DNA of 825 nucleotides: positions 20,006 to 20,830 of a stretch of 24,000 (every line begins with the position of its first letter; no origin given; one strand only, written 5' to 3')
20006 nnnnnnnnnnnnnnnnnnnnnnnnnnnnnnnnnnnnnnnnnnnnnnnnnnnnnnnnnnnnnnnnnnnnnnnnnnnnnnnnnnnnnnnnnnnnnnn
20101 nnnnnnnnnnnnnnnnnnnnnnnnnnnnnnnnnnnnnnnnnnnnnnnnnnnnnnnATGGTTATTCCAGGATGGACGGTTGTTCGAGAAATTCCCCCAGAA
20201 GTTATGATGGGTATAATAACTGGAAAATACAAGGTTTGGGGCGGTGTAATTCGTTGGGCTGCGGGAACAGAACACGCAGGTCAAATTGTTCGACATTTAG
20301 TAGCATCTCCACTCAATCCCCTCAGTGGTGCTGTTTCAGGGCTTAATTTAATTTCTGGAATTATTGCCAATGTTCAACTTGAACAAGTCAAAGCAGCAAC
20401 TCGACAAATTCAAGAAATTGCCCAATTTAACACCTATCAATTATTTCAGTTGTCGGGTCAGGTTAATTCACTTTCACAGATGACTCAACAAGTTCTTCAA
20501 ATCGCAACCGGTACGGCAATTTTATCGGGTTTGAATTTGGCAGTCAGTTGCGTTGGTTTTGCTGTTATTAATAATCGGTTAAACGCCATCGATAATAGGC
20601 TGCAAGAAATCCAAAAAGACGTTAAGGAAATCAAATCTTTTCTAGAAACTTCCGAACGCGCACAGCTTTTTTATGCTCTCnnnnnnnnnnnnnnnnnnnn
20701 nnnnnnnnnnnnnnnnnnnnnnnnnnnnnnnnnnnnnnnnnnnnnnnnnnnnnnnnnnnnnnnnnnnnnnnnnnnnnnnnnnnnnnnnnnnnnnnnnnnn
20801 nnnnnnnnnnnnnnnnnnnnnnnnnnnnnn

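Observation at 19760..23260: Tandemly duplicated cassette: hairpin array + conserved ~230-nt leader + unassignable 445/454-aa membrane/coiled-coil protein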

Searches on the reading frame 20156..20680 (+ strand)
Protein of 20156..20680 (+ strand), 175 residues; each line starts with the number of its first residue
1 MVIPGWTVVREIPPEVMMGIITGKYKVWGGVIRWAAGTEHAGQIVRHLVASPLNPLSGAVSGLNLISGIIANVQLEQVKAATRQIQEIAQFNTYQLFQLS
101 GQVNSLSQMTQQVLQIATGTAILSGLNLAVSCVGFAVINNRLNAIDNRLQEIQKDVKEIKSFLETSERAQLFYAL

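Call 42: search_dna_similar(query=window:20156-20680:+, collection=plasmids, mode=protein, max_evalue=0.001)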
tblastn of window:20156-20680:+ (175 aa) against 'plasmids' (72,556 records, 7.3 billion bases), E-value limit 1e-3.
Records with a match: 6; places in all: 6; records where one place covers at least 80% of the query: 4.
Best place of each record, by identity: <60% 6.
By first word of the organism name: Candidatus 1; Nostoc 1; Roseivivax 1; Pseudomonas 1; Paracoccus 1; Enterococcus 1.
By predicted mobility (MOB-suite, as given by PLSDB): non-mobilizable 3; conjugative 2; mobilizable 1.
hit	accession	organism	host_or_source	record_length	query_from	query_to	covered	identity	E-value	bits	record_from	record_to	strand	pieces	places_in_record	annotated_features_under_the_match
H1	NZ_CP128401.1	Candidatus Chlorohelix allophototropha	Single colony of Candidatus Chlorohelix ...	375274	5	175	98%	36.8%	4e-21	96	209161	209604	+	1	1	hypothetical protein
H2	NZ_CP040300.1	Nostoc sp. TCL26-01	Leiosporoceros dussii,pure culture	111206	14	166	87%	32.7%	8e-14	75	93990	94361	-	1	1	hypothetical protein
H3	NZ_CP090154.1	Roseivivax marinus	Bathymodiolus marisindicus,single cell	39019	2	170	97%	28.8%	1e-4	49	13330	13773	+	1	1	hypothetical protein (x2)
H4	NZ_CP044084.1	Pseudomonas luteola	Homo sapiens,clinical isolate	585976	13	149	78%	35.0%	1e-12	72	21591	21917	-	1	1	hypothetical protein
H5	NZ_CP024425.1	Paracoccus yeei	Homo sapiens,single cell,skin swab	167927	12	161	86%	26.5%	1e-4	49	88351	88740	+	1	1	hypothetical protein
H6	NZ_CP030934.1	Enterococcus gilvus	cow,milk,milk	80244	11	48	22%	55.3%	4e-4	47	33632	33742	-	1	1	hypothetical protein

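Call 43: get_annotated_region(hit=H4, flank=4000)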
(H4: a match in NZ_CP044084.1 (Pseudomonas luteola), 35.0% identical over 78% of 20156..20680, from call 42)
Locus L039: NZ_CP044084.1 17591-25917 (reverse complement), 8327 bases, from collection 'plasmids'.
description: Pseudomonas luteola strain FDAARGOS_637 plasmid unnamed1, complete sequence
organism: Pseudomonas luteola (NCBI taxid 47886)
taxonomy: Bacteria; Pseudomonadota; Gammaproteobacteria; Pseudomonadales; Pseudomonadaceae; Pseudomonas; Pseudomonas luteola
host: -; source: Homo sapiens,clinical isolate; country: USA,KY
typing (MOB-suite, as given by PLSDB): non-mobilizable
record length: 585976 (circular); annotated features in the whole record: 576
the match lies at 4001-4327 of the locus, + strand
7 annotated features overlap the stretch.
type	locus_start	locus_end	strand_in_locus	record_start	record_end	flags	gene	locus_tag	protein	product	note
CDS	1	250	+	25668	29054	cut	-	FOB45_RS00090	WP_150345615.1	DEAD/DEAH box helicase family protein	-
CDS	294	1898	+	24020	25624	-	-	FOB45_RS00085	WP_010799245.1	class I SAM-dependent DNA methyltransferase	-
CDS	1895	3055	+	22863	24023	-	-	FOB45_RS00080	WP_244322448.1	restriction endonuclease subunit S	-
CDS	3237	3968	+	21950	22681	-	-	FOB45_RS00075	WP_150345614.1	hypothetical protein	-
CDS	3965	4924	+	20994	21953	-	-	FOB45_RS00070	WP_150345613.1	hypothetical protein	-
CDS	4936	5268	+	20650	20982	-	-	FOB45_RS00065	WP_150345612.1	hypothetical protein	-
CDS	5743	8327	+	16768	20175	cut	-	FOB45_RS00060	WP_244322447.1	STY4851/ECs_5259 family protein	-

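Call 44: get_annotated_region(hit=H2, flank=4000)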
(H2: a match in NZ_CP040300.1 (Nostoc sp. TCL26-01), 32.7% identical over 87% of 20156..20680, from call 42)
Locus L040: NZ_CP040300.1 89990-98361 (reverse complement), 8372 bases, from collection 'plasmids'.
description: Nostoc sp. TCL26-01 plasmid pTCL26-01_C, complete sequence
organism: Nostoc sp. TCL26-01 (NCBI taxid 2576904)
taxonomy: Bacteria; Cyanobacteriota; Cyanophyceae; Nostocales; Nostocaceae; Nostoc; Nostoc sp. TCL26-01
host: -; source: Leiosporoceros dussii,pure culture; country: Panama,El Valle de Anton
typing (MOB-suite, as given by PLSDB): conjugative; relaxase MOBF; mating-pair formation MPF_T
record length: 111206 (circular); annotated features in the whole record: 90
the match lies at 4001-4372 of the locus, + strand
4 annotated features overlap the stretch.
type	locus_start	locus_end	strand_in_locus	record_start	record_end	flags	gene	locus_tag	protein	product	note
CDS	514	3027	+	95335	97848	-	-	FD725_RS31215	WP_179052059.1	dynamin family protein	-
CDS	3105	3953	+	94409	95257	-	-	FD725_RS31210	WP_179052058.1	hypothetical protein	-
CDS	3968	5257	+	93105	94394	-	-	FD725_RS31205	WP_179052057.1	hypothetical protein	-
CDS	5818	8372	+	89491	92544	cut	-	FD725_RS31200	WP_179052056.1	DUF499 domain-containing protein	-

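Call 45: get_annotated_region(hit=H1, flank=4000)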
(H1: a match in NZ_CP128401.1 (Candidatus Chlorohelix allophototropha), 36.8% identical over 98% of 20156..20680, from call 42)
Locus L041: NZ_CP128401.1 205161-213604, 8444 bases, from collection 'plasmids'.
description: Candidatus Chlorohelix allophototropha isolate L227-S17 plasmid unnamed1, complete sequence
organism: Candidatus Chlorohelix allophototropha (NCBI taxid 3003348)
taxonomy: Bacteria; Chloroflexota; Chloroflexia; Candidatus Chloroheliales; Candidatus Chloroheliaceae; Candidatus Chlorohelix; Candidatus Chlorohelix allophototropha
host: -; source: Single colony of Candidatus Chlorohelix allophototropha from a non-axenic enrichment (subculture 19.9); ...; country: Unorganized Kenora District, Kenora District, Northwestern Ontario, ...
typing (MOB-suite, as given by PLSDB): non-mobilizable
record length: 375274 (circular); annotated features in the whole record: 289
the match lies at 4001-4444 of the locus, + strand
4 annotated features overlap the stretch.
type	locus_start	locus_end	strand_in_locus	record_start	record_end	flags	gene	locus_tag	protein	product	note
CDS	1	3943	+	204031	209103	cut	-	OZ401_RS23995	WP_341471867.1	DEAD/DEAH box helicase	-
CDS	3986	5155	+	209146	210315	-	-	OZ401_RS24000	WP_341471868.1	hypothetical protein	-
CDS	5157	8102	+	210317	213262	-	-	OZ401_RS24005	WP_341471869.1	helicase-related protein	-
CDS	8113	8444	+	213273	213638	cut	-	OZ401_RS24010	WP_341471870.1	four helix bundle protein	-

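Call 46: search_protein_families(library=padloc, proteins=[L039:3237-3965:+, L039:3965-4921:+, L039:4936-5265:+, L040:3105-3950:+, L040:3968-5254:+, L041:3986-5152:+], max_evalue=0.01)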
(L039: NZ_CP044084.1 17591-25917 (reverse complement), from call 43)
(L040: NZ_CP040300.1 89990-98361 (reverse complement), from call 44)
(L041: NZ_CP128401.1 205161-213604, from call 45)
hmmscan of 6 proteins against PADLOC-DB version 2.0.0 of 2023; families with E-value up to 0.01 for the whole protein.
L039:3237-3965:+ (243 aa): 3 families
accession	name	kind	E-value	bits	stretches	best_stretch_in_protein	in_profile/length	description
PDLC04112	JukA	-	2.4e-28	97.4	1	10-243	5-234/234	-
PDLC04111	JukA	-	2.3e-14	51.5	1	18-136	13-125/250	-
PDLC04113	JukA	-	2.6e-12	44.9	1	11-138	6-131/245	-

L039:3965-4921:+ (319 aa): 1 family
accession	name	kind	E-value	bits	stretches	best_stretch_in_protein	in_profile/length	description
PDLC04114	JukB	-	4.4e-142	471.3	1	3-319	5-323/323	-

L039:4936-5265:+ (110 aa): 0 families

L040:3105-3950:+ (282 aa): 0 families

L040:3968-5254:+ (429 aa): 2 families
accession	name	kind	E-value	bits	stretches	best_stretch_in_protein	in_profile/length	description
PDLC04114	JukB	-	1.1e-13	49.4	1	8-125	12-134/323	-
PDLC04115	JukB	-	0.00089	16.6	1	11-126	13-114/295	-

L041:3986-5152:+ (389 aa): 1 family
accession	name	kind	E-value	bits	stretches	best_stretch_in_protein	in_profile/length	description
PDLC04114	JukB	-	7.6e-23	79.5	1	14-155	15-152/323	-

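Call 52: search_solved_structures(query=L039:3965-4921:+, max_evalue=0.01, show_alignments=1)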
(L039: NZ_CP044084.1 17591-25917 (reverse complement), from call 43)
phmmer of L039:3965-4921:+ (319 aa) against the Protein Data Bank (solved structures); distinct sequences matched with E-value up to 0.01: 0.

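Call 65: search_dna_similar(query=L039:3237-3965:+, collection=plasmids, mode=protein, max_evalue=0.001, max_rows=60, rows=spread)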
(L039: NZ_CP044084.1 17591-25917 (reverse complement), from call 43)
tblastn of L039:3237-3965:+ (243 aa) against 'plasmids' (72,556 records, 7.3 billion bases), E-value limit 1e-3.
Records with a match: 11; places in all: 11; records where one place covers at least 80% of the query: 1.
Best place of each record, by identity: >=99% 1; <60% 10.
By first word of the organism name: Escherichia 10; Pseudomonas 1.
By predicted mobility (MOB-suite, as given by PLSDB): non-mobilizable 11.
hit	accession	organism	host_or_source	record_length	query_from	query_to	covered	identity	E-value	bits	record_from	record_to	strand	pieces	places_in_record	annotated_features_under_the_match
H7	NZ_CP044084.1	Pseudomonas luteola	Homo sapiens,clinical isolate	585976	1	243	100%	100.0%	7e-123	391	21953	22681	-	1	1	hypothetical protein (x2)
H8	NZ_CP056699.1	Escherichia marmotae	culture,Freshwater sample from ...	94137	43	136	39%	34.9%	3e-6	55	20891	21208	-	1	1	DUF3944 domain-containing protein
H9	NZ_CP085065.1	Escherichia coli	Homo sapiens,pure culture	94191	43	136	39%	34.9%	3e-6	55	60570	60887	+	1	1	DUF3944 domain-containing protein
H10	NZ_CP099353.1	Escherichia marmotae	culture,Pooled sediment sample ...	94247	43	136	39%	34.9%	6e-6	54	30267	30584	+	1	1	DUF3944 domain-containing protein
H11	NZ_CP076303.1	Escherichia coli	Homo sapiens,urine, catheter urine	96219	43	129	36%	33.3%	5e-4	48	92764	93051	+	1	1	DUF3944 domain-containing protein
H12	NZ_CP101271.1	Escherichia coli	Homo sapiens,cell culture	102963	43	129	36%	33.3%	5e-4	48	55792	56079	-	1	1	DUF3944 domain-containing protein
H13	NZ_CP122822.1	Escherichia coli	Sus scrofa,feces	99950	43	129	36%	33.3%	5e-4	48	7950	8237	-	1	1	DUF3944 domain-containing protein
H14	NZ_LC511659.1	Escherichia coli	Homo sapiens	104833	43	129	36%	33.3%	5e-4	48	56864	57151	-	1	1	DUF3944 domain-containing protein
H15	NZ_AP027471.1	Escherichia coli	Homo sapiens,whole organism,feces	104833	43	129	36%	33.3%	5e-4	48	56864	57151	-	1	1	DUF3944 domain-containing protein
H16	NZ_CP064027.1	Escherichia coli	Homo sapiens,feces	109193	43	129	36%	33.3%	5e-4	48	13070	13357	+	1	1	DUF3944 domain-containing protein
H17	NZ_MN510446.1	Escherichia coli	-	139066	43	129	36%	33.3%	5e-4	48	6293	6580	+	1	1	DUF3944 domain-containing protein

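Call 80: find_homologous_proteins(query=L039:3965-4921:+, max_evalue=0.001)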
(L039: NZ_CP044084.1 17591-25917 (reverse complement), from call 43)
Query L039:3965-4921:+ (319 aa): 134 proteins with E <= 0.001 among 5106 candidates; the best 120 are listed.
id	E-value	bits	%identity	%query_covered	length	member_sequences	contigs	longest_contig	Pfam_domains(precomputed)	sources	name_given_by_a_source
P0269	2.5e-190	649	97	100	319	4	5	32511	-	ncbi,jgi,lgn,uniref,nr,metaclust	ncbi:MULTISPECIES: hypothetical protein [Pseudomonas]|uniref:Uncharacterized protein n=1 Tax=Pseudom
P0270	5.4e-148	510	74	100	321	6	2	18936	-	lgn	-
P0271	1.4e-145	502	71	100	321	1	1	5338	-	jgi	jgi:hypothetical protein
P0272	2.7e-143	495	72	100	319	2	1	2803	-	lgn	-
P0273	2.0e-139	482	70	100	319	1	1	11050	-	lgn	-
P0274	5.0e-136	471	68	100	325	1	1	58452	-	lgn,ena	-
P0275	1.1e-127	443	66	99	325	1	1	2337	-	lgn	-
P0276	6.0e-120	418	60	100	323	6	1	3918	-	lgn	-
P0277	8.5e-120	417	62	100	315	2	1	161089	-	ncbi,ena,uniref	ncbi:hypothetical protein [Halopseudomonas sp.]|uniref:hypothetical protein n=1 Tax=Halopseudomonas 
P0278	3.6e-119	415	63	100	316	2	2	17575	-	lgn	-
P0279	1.9e-118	413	62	100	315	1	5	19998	-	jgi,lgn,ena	jgi:hypothetical protein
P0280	5.0e-118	412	61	100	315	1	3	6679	-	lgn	-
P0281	2.0e-117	410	63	100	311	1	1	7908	-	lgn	-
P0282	9.0e-116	404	60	100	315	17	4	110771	-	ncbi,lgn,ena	-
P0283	1.3e-115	404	61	100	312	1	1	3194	-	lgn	-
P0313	1.8e-108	380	58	100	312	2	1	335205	-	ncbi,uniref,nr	ncbi:hypothetical protein [Pseudomonas schmalbachii]|uniref:Alpha-xenorhabdolysin family binary toxi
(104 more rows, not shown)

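Call 91: search_protein_families(library=pfam, proteins=[L040:3105-3950:+, L040:3968-5254:+, L041:3986-5152:+, L039:3237-3965:+, L039:3965-4921:+], max_evalue=0.01)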
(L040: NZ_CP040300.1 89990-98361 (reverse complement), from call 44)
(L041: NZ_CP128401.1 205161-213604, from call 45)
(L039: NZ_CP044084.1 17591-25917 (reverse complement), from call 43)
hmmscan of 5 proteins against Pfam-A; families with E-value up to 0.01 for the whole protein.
L040:3105-3950:+ (282 aa): 0 families

L040:3968-5254:+ (429 aa): 0 families

L041:3986-5152:+ (389 aa): 0 families

L039:3237-3965:+ (243 aa): 0 families

L039:3965-4921:+ (319 aa): 0 families
